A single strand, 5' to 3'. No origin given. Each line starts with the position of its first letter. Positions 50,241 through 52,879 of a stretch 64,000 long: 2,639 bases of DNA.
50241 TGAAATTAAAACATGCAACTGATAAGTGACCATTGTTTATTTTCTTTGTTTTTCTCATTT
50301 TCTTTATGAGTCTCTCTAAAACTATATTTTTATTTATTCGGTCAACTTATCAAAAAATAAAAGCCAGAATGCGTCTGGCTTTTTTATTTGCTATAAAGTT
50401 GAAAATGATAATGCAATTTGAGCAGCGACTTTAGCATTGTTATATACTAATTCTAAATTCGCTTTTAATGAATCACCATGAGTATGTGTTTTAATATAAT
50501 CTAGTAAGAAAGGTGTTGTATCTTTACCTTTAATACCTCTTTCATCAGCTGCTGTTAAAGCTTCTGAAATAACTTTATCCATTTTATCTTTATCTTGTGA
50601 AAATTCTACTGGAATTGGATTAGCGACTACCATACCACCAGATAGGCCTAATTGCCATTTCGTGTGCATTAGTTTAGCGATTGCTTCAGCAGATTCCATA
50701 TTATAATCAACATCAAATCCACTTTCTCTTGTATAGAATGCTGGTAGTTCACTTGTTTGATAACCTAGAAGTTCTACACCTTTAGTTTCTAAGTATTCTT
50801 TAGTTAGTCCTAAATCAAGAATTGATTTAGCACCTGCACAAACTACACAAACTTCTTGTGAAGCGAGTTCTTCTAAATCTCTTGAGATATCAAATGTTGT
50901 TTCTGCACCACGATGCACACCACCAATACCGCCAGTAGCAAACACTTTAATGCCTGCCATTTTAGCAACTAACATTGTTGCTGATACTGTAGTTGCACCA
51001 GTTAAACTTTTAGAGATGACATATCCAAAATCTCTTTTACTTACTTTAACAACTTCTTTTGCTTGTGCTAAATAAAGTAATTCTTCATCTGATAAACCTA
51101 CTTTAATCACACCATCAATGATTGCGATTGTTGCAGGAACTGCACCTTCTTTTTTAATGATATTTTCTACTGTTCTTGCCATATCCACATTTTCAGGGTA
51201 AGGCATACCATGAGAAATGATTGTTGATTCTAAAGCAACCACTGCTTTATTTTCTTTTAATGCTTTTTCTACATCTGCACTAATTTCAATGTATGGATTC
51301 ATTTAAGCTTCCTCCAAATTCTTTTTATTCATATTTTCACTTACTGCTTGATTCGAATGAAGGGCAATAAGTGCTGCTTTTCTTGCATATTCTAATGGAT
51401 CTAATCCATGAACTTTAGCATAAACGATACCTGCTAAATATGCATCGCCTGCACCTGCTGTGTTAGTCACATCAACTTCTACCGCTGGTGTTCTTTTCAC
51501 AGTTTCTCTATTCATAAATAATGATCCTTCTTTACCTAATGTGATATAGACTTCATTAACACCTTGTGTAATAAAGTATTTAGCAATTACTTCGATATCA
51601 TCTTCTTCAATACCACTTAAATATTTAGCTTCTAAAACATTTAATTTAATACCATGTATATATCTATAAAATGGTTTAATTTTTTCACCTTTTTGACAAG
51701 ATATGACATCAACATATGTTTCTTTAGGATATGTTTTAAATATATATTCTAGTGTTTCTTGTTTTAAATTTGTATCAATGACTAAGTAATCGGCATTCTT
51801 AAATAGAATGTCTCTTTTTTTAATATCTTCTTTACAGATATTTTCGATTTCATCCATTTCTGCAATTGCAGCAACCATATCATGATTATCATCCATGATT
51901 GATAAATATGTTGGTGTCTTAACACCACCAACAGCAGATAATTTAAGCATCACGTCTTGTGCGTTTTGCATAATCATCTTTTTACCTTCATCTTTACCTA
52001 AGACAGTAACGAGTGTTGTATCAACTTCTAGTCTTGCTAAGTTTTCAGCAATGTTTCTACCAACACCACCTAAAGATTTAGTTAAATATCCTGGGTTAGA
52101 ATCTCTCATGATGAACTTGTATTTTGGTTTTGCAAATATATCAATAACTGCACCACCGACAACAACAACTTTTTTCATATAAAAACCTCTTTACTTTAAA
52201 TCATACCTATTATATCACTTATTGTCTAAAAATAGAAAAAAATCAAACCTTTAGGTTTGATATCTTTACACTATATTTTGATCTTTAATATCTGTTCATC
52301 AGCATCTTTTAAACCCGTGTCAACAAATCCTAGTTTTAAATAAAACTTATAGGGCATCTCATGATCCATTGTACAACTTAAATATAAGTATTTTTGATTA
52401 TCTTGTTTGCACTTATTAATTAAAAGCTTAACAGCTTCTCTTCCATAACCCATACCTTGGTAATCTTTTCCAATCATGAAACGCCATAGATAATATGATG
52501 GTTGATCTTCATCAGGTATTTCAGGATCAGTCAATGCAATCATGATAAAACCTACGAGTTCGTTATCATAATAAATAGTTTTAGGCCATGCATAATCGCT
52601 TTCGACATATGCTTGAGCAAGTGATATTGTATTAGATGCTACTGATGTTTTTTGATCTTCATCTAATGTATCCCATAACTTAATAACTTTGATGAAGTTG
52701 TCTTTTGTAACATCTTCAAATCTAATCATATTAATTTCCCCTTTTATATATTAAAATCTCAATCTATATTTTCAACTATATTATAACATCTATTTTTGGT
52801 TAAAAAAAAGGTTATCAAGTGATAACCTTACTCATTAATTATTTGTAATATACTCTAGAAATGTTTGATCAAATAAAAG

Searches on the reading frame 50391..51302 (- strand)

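Call 82: search_protein_families(library=pfam, proteins=[window:50391-51302:-], max_evalue=0.0001)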
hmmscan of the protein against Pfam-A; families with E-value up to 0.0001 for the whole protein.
window:50391-51302:- (303 aa): 1 family
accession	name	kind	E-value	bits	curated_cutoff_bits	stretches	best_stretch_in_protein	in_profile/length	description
PF04227.17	Indigoidine_A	-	1.1e-131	438.9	25.2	1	11-298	2-290/291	Indigoidine synthase A like protein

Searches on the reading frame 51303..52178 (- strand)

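Call 82: search_protein_families(library=pfam, proteins=[window:51303-52178:-], max_evalue=0.0001)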
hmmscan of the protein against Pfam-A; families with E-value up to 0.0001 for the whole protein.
window:51303-52178:- (291 aa): 1 family
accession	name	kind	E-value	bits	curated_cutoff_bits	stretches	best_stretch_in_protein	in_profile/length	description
PF00294.29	PfkB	-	4.3e-39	135.1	25.8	1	1-272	1-286/302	pfkB family carbohydrate kinase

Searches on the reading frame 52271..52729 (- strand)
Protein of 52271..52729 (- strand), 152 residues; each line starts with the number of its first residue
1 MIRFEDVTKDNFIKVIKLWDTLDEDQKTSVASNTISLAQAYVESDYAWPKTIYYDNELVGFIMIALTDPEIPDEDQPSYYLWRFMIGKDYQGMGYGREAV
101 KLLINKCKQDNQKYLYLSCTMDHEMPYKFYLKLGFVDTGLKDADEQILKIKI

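Call 82: search_protein_families(library=pfam, proteins=[window:52271-52729:-], max_evalue=0.0001)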
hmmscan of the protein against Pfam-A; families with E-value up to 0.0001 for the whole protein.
window:52271-52729:- (152 aa): 4 families
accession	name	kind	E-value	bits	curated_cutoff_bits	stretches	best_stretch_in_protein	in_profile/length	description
PF00583.31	Acetyltransf_1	-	1.6e-15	57.8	20.7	1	45-135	33-116/116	Acetyltransferase (GNAT) family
PF13508.13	Acetyltransf_7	-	1.6e-08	35.3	27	1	52-136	8-83/84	Acetyltransferase (GNAT) domain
PF13673.13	Acetyltransf_10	-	9.3e-08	32.5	23.6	1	51-143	35-115/128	Acetyltransferase (GNAT) domain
PF13302.13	Acetyltransf_3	-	5.8e-06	27.5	25.4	1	24-136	34-138/138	Acetyltransferase (GNAT) domain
